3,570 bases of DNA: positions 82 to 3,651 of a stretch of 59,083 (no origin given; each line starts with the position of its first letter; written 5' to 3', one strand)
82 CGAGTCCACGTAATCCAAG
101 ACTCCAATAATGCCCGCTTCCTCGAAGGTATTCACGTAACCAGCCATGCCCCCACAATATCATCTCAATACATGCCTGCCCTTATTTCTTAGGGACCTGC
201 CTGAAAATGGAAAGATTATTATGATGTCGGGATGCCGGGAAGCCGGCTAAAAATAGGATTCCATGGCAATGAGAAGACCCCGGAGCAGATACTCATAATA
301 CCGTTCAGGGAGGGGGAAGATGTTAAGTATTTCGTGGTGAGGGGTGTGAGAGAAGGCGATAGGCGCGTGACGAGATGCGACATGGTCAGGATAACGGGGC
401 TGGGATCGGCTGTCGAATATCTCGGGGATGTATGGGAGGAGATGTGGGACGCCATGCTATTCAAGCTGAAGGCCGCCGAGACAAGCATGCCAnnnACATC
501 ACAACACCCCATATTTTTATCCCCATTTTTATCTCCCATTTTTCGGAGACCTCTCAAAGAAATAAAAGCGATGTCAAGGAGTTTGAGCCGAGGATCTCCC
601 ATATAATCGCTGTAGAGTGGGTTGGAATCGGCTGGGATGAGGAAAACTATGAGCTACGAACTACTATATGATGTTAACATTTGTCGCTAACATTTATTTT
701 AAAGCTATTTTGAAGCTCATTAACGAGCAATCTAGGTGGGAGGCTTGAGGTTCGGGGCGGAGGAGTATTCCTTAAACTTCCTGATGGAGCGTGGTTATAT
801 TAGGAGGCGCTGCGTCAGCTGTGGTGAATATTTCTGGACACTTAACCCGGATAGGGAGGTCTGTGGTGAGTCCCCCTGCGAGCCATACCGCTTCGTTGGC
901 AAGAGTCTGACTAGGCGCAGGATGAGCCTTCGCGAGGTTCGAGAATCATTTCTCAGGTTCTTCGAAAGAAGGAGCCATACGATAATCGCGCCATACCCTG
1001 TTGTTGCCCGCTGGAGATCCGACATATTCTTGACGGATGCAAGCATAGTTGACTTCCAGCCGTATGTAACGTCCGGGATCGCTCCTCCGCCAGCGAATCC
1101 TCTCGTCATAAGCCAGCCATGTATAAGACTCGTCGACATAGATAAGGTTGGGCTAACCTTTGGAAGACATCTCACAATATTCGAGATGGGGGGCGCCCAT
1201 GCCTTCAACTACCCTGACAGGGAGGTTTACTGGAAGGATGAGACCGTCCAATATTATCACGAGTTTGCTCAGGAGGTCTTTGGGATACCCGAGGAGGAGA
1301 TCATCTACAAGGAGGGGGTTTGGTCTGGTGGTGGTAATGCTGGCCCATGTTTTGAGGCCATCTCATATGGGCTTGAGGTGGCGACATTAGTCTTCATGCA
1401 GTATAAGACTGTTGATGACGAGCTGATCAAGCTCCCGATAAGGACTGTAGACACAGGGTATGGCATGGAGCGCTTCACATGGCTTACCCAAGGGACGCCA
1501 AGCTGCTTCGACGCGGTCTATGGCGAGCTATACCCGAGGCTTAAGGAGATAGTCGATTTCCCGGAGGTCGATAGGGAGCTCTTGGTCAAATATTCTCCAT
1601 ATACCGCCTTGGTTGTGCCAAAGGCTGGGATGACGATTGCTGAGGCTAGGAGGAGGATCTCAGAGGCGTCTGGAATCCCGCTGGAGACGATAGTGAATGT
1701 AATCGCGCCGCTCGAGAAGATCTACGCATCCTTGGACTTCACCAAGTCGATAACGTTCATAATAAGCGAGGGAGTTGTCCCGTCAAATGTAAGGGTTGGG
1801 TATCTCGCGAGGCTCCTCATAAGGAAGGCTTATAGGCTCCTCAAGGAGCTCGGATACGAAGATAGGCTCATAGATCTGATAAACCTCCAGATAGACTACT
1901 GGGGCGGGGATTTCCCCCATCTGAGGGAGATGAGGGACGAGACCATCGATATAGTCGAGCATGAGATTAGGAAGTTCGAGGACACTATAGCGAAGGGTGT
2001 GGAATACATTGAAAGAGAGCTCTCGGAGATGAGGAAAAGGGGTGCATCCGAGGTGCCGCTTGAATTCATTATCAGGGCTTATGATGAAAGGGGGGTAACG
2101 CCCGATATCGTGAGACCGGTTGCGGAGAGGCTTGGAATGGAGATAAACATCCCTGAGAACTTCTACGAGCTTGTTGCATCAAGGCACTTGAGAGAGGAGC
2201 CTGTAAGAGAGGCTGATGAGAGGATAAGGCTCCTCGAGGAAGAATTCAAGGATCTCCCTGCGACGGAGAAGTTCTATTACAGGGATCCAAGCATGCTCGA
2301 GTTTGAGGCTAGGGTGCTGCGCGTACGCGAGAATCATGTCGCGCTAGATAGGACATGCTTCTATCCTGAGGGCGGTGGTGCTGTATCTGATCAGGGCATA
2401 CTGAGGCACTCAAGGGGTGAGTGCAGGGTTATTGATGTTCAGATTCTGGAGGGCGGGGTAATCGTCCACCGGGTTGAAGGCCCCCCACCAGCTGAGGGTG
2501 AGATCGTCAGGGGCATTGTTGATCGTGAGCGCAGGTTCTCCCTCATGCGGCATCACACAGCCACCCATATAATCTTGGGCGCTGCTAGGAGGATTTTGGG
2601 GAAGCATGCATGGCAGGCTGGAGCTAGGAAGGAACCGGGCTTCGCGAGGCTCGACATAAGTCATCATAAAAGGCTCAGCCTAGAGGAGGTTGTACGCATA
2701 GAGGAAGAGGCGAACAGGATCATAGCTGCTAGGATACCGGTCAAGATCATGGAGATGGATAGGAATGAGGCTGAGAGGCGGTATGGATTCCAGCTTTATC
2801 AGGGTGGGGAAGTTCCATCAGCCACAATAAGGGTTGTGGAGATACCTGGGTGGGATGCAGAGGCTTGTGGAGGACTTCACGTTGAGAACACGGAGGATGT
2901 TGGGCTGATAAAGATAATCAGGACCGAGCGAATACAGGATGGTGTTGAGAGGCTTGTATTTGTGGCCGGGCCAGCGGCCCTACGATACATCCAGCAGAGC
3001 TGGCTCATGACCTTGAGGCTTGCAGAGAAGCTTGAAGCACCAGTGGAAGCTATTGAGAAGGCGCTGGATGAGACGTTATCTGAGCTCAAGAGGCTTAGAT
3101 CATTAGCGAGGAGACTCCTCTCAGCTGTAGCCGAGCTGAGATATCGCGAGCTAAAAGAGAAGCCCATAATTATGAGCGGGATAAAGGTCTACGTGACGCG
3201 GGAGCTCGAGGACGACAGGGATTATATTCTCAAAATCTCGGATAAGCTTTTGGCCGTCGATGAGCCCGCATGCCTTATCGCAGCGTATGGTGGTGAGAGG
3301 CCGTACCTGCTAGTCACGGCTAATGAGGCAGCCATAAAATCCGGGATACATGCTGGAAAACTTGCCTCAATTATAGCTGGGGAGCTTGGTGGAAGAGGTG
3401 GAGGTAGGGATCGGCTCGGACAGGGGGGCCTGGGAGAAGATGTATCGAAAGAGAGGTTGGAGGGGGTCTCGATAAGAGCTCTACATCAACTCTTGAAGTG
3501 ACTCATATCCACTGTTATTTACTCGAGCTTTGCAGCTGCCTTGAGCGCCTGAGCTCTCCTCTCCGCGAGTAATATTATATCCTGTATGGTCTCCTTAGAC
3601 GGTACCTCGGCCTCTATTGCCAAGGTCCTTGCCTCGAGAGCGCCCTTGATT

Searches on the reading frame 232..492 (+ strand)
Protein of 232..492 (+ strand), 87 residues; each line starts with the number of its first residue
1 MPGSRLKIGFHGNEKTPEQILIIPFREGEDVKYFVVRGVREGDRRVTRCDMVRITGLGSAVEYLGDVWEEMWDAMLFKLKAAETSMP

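Call 23: find_homologous_proteins(query=window:232-492:+, max_evalue=0.01)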
Query window:232-492:+ (87 aa): 274 proteins with E <= 0.01 among 275 candidates; the best 120 are listed.
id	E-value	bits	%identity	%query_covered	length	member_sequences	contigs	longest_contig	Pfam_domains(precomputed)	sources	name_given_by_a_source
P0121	3.8e-51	188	98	100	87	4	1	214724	-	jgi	jgi:hypothetical protein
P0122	3.8e-45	169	87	100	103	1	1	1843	-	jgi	jgi:hypothetical protein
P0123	2.9e-44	166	89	100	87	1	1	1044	-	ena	-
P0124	1.6e-43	164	83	100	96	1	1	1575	-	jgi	-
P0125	6.2e-43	162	85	100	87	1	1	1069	-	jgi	-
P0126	1.6e-42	161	84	100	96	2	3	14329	-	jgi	jgi:hypothetical protein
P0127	2.1e-42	161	82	100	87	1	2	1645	-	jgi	-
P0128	5.4e-42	159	83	100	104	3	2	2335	-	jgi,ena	-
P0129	6.6e-42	159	83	100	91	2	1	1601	-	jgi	-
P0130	2.2e-41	157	82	100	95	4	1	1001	-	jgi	-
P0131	3.0e-41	157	83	100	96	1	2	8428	-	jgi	jgi:hypothetical protein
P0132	3.0e-41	157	83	100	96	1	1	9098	-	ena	-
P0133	3.1e-41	157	82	100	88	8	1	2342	-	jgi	jgi:hypothetical protein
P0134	9.0e-41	155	80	100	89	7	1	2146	-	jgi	jgi:hypothetical protein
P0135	1.6e-40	155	83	100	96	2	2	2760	-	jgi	-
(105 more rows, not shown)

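Call 24: find_encoding_contigs(protein=P0121, flank=6000, max_places=3)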
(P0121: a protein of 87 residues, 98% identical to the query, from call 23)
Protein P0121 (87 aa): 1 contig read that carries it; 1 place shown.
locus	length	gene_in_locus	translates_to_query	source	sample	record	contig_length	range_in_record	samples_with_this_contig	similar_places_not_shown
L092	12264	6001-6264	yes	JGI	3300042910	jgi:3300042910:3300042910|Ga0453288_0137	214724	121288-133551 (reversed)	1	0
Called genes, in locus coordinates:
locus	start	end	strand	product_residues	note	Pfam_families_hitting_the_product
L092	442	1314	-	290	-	-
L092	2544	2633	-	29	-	-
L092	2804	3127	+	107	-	-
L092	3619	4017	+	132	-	-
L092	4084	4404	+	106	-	PF00428:Ribosomal_60s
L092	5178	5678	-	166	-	-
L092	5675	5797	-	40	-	-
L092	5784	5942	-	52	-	-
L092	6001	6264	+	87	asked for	-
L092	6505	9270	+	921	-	PF01411:tRNA-synt_2c, PF07973:tRNA_SAD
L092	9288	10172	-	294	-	PF00466:Ribosomal_L10, PF17777:RL10P_insert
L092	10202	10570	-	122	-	PF00687:Ribosomal_L1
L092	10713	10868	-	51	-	-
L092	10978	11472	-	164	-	PF03946:Ribosomal_L11_N, PF00298:Ribosomal_L11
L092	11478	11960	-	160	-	PF03439:Spt5-NGN, PF00467:KOW (weak), PF23284:KOW2_Spt5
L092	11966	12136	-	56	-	PF00584:SecE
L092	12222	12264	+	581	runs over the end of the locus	PF01022:HTH_5 (weak), PF12840:HTH_20 (weak), PF24038:DUF7347, PF03477:ATP-cone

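Call 34: predict_structure(alignment_id=A3)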
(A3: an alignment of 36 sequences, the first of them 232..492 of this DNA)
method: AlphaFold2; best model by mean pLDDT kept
length: 87 residues; sequences in the alignment: 36
mean_pLDDT: 61.1   pTM: 0.44
mean pLDDT of the five models: 61.1, 59.4, 57.7, 57.5, 57.5
residues with pLDDT >= 90: 0; 70-90: 18; 50-70: 53; < 50: 16
segments of 3 or more residues with pLDDT < 50: 1-7, 14-16, 85-87
pLDDT, mean of each block of 10 residues (from residue 1): 42 50 70 68 66 66 68 65 52
secondary structure, 60 per line:
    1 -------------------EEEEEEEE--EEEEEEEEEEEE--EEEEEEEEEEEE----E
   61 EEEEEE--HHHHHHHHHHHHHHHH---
elements in order: E20-27 E30-41 E44-55 E60-66 H69-84

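Call 39: search_protein_families(library=pfam, proteins=[window:232-492:+], max_evalue=0.1)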
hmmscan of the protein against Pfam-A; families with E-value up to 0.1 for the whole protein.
window:232-492:+ (87 aa): 0 families

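Call 51: search_protein_families(library=ncbifam, proteins=[window:232-492:+], max_evalue=0.1)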
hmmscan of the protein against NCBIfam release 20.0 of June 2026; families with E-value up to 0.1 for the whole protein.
window:232-492:+ (87 aa): 1 family
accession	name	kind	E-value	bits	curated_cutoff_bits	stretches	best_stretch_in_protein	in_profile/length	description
TIGR03402.1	FeS_nifS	equivalog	0.038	12.8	530.75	1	16-68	201-253/379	cysteine desulfurase NifS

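Call 53: fold_search(model_id=the predicted structure, library=pdb)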
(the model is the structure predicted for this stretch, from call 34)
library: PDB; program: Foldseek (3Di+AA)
matches with E <= 10: 380; with E <= 0.001: 0
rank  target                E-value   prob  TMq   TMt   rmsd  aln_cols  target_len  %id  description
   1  2nwv                  3.9e-01  0.57  0.33  0.27  11.8        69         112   20  Crystal structure of XisI protein-like (YP_323822.1) from Anabaena Variabilis ATCC 29413 at 1.85 A resolution (released 2006-11-28)
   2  2bbh                  9.1e-01  0.12  0.25  0.12  10.5        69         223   12  X-ray structure of T.maritima CorA soluble domain (released 2005-12-13)
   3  3zxu_A                1.2e+00  0.30  0.35  0.16  12.1        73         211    5  Crystal structure of the Ctf19-Mcm21 kinetochore heterodimer from yeast (released 2012-03-14)
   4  5fgo_D                1.2e+00  0.20  0.30  0.37   6.9        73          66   12  Crystal structure of D. melanogaster Pur-alpha repeat III. (released 2016-01-20)
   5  2kxg_MODEL_1_A        1.3e+00  0.51  0.37  0.34   4.5        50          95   12  The solution structure of the squash aspartic acid proteinase inhibitor (SQAPI) (released 2010-06-09)
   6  4wsp                  1.3e+00  0.15  0.29  0.31   9.6        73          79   10  Racemic crystal structure of Rv1738 from Mycobacterium tuberculosis (Form-I) (released 2015-03-18)
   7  6m82                  1.4e+00  0.47  0.36  0.16   7.5        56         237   14  Crystal structure of TylM1 Y14paF bound to SAH and dTDP-phenol (released 2019-03-13)
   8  2fgg                  1.4e+00  0.14  0.26  0.27  12.5        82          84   15  Crystal Structure of Rv2632c (released 2006-02-14)
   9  4oqe_A                1.6e+00  0.23  0.32  0.14   9.7        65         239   12  Crystal structure of the tylM1 N,N-dimethyltransferase in complex with SAH and TDP-Fuc3NMe (released 2014-02-26)
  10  9guc_B                1.7e+00  0.47  0.38  0.40   3.6        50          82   10  Adhiron-mediated Identification of a Novel and Selective Allosteric Pocket in Aurora Kinase A (released 2025-10-01)
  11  4z32_F                1.7e+00  0.30  0.27  0.06   4.1        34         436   15  Crystal Structure of the FERM-SH2 Domains of Jak2 (released 2016-06-22)
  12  2mzv_MODEL_1_A        1.9e+00  0.60  0.45  0.22   2.7        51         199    8  Resonance assignments and secondary structure of a phytocystatin from Sesamum indicum (released 2016-03-02)
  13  6xn2_A                1.9e+00  0.47  0.44  0.14   4.1        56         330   18  Crystal structure of the GH43_1 enzyme from Xanthomonas citri complexed with xylotriose (released 2020-12-02)
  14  4oqd_B                1.9e+00  0.21  0.33  0.14  10.2        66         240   12  Crystal structure of the tylM1 N,N-dimethyltransferase in complex with SAH and TDP-Qui3NMe2 (released 2014-02-26)
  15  4eeb_A                1.9e+00  0.09  0.26  0.09  10.3        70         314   11  CorA coiled-coil mutant under Mg2+ absence (released 2012-11-14)
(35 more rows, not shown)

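Call 60: search_solved_structures(query=A3, max_evalue=10)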
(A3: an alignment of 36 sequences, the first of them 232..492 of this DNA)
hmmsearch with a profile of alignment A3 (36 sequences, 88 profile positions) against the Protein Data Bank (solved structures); distinct sequences matched with E-value up to 10: 5.
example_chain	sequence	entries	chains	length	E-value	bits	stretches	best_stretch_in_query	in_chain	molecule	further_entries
8ilu_A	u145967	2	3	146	0.21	14.9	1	6-59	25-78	Galectin-3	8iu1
7cxb_A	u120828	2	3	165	0.27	14.6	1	6-59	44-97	Galectin-3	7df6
7cxd_A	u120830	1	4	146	0.84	13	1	6-58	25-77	Galectin-3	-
7cxc_A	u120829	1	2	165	1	12.7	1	6-59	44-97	Galectin-3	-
7qca_LP0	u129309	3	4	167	1.1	12.6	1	49-69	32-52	60S ribosomal protein L17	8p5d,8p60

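Call 98: search_protein_families(library=padloc, proteins=[window:232-492:+], max_evalue=0.1)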
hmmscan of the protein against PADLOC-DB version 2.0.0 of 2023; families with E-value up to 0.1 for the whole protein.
window:232-492:+ (87 aa): 0 families

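Call 99: search_protein_families(library=phrogs, proteins=[window:232-492:+], max_evalue=0.1)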
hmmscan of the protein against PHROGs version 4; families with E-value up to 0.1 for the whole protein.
window:232-492:+ (87 aa): 0 families

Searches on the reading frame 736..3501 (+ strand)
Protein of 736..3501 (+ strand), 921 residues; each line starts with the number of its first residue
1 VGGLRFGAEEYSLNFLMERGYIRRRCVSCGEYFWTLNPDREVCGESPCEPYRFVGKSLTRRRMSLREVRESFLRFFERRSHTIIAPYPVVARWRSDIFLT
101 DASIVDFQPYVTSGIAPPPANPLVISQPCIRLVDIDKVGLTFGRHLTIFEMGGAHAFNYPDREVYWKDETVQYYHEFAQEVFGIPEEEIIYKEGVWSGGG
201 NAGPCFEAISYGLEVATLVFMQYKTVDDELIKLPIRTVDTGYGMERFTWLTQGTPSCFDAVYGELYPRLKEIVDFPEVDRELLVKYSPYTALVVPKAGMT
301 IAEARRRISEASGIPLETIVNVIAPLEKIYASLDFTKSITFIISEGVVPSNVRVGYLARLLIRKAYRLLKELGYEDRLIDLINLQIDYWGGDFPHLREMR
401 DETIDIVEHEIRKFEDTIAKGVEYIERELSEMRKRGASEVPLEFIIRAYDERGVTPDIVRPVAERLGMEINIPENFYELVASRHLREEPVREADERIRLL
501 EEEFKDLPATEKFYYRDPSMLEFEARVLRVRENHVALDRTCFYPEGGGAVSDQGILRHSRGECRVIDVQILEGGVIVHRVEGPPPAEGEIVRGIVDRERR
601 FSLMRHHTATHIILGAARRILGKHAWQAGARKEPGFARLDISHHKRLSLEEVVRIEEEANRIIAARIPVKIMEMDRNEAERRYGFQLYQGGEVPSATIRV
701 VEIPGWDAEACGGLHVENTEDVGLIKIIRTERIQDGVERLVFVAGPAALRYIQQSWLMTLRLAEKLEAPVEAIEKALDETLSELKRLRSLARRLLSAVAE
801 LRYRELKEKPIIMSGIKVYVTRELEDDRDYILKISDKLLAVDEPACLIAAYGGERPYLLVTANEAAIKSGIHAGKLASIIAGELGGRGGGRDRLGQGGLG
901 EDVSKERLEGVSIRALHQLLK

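Call 9: find_encoding_contigs(protein=window:736-3501:+, flank=10000, max_places=4)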
Protein window:736-3501:+ (921 aa): no gene with exactly this product is on record in the collection.
